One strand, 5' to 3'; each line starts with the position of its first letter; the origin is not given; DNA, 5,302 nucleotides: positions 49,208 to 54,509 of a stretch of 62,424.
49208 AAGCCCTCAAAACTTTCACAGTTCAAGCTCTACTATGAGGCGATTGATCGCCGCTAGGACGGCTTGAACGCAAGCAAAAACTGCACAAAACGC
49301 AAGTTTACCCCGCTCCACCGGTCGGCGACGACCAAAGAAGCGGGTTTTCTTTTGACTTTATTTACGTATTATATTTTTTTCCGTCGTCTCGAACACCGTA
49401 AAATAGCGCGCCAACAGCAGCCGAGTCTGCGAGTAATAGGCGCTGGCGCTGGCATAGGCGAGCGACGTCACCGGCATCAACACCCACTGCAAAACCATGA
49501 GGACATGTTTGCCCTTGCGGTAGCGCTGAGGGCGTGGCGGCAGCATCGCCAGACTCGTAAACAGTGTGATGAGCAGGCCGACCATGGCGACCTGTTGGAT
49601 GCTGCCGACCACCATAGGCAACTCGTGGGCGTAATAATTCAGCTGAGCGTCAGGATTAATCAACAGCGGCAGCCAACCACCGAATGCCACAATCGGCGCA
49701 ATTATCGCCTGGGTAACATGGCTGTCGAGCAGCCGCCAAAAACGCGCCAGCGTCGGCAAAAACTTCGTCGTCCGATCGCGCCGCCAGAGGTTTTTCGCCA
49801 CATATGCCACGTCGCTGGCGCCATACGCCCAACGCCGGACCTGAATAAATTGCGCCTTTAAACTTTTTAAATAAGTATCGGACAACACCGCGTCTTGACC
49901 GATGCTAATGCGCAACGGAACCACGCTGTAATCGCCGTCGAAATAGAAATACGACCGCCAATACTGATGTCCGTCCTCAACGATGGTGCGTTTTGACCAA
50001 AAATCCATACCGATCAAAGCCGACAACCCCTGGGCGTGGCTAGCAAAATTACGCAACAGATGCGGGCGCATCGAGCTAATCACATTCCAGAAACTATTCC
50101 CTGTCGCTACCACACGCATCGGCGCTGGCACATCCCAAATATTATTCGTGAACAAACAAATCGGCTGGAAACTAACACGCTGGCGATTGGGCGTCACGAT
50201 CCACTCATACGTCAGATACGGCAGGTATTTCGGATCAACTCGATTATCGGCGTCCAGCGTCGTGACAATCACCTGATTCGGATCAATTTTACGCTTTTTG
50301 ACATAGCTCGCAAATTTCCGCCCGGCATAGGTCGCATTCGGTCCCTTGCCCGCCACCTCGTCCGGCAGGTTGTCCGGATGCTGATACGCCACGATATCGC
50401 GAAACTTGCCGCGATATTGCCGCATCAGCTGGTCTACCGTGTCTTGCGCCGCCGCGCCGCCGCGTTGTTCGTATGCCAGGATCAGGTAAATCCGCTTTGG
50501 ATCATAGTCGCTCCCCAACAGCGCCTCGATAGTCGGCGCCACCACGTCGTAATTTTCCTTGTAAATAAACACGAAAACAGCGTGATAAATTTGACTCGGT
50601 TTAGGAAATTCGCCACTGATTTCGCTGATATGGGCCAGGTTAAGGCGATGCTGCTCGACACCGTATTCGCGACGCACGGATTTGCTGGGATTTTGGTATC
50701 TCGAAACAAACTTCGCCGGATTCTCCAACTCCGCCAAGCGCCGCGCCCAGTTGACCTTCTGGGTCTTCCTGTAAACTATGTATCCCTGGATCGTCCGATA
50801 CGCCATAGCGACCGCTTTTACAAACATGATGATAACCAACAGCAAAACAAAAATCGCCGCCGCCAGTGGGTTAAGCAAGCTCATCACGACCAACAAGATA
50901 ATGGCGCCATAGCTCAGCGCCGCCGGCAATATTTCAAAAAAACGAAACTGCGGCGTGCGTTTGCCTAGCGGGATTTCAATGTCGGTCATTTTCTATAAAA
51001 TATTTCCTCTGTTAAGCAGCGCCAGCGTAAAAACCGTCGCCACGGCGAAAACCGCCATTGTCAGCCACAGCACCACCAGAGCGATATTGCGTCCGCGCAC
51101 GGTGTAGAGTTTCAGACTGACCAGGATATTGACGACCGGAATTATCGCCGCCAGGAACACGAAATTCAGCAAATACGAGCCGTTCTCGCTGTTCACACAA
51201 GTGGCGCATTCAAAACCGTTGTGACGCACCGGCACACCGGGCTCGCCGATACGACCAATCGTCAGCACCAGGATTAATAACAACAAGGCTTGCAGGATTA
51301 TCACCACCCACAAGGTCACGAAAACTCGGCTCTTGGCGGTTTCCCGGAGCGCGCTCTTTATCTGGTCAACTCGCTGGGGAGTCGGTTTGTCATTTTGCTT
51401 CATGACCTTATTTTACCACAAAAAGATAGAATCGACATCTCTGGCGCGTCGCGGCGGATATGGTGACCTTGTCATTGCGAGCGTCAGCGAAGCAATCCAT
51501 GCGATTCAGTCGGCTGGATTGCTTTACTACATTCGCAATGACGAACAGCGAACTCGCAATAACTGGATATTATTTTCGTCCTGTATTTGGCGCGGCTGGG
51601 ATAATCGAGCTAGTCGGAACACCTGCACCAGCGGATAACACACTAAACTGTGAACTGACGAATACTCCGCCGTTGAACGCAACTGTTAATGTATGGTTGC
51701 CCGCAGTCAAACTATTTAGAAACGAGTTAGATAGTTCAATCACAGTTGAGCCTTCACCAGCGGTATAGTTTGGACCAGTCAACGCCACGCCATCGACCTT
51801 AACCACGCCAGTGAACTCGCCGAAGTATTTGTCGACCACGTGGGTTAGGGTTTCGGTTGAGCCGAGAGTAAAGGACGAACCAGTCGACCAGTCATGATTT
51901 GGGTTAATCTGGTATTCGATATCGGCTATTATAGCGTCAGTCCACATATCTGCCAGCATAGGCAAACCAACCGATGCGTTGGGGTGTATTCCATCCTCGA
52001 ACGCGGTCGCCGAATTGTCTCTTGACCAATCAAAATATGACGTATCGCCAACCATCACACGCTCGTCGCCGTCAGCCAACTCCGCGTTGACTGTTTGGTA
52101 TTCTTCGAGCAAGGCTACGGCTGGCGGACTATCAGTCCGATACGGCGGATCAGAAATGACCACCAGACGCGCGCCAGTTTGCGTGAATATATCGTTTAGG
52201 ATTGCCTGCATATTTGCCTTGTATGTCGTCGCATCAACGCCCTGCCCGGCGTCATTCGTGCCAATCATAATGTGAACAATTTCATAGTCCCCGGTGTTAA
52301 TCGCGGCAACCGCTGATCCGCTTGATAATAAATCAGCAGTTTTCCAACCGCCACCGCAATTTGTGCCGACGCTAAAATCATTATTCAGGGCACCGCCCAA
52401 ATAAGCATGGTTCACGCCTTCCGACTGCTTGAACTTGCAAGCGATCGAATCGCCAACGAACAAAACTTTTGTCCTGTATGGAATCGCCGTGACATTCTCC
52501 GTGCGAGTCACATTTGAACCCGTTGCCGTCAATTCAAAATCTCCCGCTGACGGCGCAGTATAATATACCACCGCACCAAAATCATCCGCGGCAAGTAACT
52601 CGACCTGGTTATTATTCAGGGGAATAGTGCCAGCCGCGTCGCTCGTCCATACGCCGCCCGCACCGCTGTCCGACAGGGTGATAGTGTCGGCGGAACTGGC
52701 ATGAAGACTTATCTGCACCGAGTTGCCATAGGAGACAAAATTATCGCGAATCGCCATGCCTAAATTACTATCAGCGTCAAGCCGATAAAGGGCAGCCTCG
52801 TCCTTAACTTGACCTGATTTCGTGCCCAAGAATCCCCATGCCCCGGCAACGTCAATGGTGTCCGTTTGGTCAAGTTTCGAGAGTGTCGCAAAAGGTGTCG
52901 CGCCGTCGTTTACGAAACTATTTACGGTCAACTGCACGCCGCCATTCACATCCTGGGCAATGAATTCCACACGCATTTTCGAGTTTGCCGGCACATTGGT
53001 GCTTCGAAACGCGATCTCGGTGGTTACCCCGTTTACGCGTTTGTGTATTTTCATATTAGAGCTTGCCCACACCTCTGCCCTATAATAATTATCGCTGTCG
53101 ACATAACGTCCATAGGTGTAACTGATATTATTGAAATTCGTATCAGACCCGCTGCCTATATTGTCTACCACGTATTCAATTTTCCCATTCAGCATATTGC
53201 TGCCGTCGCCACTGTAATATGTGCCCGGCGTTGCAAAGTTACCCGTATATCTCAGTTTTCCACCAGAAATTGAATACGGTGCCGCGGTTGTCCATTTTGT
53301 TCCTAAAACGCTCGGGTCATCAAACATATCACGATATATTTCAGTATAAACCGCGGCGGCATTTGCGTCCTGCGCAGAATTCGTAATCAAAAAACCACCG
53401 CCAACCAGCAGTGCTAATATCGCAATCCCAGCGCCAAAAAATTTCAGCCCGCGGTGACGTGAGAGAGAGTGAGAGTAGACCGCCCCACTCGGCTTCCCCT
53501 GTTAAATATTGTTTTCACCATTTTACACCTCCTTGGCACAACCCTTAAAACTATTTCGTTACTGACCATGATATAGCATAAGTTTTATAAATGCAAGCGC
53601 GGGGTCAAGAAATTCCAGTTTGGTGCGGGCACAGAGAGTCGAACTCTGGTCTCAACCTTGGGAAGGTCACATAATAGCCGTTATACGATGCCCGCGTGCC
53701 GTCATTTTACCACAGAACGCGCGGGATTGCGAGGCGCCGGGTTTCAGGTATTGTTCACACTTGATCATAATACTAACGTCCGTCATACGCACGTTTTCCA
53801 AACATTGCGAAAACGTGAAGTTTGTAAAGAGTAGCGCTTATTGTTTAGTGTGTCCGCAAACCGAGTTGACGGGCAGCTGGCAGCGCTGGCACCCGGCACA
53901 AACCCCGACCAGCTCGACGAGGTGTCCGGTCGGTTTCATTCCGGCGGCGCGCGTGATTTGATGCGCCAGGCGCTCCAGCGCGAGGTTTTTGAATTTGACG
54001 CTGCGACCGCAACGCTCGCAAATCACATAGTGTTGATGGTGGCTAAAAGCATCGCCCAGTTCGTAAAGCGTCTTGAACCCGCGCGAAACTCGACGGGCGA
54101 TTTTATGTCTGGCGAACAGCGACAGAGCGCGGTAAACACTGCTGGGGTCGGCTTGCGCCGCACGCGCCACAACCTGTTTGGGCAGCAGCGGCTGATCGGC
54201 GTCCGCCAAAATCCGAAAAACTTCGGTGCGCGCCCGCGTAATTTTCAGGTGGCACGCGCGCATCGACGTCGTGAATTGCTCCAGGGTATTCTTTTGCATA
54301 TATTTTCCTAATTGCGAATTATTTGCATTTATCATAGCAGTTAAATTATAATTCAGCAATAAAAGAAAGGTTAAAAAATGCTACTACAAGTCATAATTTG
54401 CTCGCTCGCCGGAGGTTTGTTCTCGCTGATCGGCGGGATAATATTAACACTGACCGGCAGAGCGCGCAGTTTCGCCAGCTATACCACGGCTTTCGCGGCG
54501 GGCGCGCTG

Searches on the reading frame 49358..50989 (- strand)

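Call 25: search_protein_families(library=pfam, proteins=[window:49358-50989:-], max_evalue=0.001)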
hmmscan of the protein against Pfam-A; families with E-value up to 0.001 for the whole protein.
window:49358-50989:- (543 aa): 1 family
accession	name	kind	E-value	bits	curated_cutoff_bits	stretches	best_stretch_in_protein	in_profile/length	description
PF13632.12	Glyco_trans_2_3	-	5e-06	26.9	27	1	241-443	1-190/198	Glycosyl transferase family group 2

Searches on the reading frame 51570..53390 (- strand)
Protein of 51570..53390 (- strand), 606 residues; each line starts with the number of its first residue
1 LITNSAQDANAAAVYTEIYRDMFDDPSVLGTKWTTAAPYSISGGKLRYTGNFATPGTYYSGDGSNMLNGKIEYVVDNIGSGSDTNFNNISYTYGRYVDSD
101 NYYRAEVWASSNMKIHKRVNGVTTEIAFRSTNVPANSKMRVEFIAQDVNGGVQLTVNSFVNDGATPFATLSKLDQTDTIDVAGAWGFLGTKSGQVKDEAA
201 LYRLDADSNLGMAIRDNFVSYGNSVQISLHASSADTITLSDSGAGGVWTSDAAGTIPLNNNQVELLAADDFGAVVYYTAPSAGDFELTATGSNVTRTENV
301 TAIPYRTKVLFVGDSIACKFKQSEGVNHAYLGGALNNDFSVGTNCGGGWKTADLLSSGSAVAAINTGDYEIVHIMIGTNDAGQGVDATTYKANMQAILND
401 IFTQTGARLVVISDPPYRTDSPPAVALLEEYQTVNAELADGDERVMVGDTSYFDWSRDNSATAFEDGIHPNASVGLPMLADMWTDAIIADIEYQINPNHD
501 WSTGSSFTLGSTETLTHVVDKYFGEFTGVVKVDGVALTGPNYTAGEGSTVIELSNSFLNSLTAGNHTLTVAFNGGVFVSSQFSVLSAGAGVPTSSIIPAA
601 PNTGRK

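Call 25: search_protein_families(library=pfam, proteins=[window:51570-53390:-], max_evalue=0.001)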
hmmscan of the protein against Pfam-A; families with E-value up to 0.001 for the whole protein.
window:51570-53390:- (606 aa): 3 families
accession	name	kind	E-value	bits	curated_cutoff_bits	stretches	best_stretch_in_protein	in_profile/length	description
PF13472.12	Lipase_GDSL_2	-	1.7e-14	55.1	32.9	1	311-472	1-173/178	GDSL-like Lipase/Acylhydrolase family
PF03442.20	CBM_X2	-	0.00054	20.4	28.9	0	526-575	29-76/83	Carbohydrate binding domain X2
PF00657.28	Lipase_GDSL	-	0.0006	20.5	23.6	0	309-472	1-198/208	GDSL-like Lipase/Acylhydrolase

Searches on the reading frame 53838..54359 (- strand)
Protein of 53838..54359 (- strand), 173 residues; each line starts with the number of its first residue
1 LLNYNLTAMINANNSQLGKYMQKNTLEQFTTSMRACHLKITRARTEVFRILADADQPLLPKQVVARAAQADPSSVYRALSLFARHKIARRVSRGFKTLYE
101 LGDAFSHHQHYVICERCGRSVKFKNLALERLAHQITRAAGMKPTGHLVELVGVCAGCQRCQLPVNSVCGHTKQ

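Call 25: search_protein_families(library=pfam, proteins=[window:53838-54359:-], max_evalue=0.001)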
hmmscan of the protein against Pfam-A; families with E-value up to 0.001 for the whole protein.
window:53838-54359:- (173 aa): 1 family
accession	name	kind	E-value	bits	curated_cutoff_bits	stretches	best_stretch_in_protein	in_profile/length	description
PF01475.25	FUR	-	5.2e-14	52.9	23.1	1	38-150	4-120/121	Ferric uptake regulator family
